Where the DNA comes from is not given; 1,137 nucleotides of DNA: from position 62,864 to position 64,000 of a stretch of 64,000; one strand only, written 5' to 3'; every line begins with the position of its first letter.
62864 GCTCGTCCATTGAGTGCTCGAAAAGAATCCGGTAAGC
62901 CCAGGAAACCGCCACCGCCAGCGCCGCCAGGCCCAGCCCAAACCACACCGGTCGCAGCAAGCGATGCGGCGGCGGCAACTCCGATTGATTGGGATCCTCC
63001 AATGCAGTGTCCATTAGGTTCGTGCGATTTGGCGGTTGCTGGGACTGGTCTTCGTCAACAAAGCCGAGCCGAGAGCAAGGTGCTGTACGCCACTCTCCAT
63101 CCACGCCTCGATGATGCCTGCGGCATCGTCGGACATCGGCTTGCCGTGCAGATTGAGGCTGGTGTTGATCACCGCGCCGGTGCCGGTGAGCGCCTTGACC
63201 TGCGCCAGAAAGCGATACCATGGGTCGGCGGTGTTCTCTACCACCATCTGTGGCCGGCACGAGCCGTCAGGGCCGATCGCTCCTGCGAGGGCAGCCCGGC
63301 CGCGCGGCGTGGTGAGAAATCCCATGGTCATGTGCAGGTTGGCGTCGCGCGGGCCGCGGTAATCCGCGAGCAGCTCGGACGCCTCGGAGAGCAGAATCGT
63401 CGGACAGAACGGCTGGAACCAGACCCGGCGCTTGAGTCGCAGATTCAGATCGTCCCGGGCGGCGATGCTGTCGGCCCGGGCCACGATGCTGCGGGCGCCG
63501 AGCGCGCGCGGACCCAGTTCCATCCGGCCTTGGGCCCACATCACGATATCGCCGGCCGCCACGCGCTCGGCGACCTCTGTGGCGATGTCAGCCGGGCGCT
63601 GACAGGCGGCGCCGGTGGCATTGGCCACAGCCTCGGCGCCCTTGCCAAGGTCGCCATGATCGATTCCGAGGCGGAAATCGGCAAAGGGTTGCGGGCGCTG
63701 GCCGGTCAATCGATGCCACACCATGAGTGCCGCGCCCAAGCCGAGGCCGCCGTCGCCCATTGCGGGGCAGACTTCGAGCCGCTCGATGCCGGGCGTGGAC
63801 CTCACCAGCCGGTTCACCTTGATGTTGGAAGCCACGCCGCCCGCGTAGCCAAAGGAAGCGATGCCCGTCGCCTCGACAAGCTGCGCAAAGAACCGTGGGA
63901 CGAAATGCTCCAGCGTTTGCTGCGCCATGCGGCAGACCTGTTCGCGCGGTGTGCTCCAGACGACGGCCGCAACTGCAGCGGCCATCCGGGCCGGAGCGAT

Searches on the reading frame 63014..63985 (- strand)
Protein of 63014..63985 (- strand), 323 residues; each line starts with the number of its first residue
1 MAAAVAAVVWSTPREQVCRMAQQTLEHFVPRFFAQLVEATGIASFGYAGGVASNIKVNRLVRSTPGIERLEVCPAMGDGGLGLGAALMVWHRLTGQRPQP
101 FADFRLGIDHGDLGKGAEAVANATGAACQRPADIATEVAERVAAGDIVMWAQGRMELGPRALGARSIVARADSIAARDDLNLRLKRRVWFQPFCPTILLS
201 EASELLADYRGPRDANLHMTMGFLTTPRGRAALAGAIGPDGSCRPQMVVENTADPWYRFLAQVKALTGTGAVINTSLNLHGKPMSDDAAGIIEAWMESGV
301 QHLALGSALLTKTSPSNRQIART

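Call 29: search_protein_families(library=pfam, proteins=[window:63014-63985:-], max_evalue=0.001)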
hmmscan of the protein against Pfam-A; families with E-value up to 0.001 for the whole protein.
window:63014-63985:- (323 aa): 2 families
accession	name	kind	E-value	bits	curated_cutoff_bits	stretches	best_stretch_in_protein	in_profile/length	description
PF16861.10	Carbam_trans_C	-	3.7e-42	144.2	27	1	139-312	1-170/170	Carbamoyltransferase C-terminus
PF02543.21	Carbam_trans_N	-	3.9e-06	27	24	1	17-87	276-346/346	Carbamoyltransferase N-terminus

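Call 72: search_protein_families(library=ncbifam, proteins=[window:63014-63985:-], max_evalue=1e-10)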
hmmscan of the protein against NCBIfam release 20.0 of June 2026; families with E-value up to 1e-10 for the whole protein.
window:63014-63985:- (323 aa): 1 family
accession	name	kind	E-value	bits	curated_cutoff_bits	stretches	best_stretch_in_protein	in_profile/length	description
NF041651.1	nodul_NodU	equivalog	1e-24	87.2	1000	1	39-312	299-554/556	nodulation protein NodU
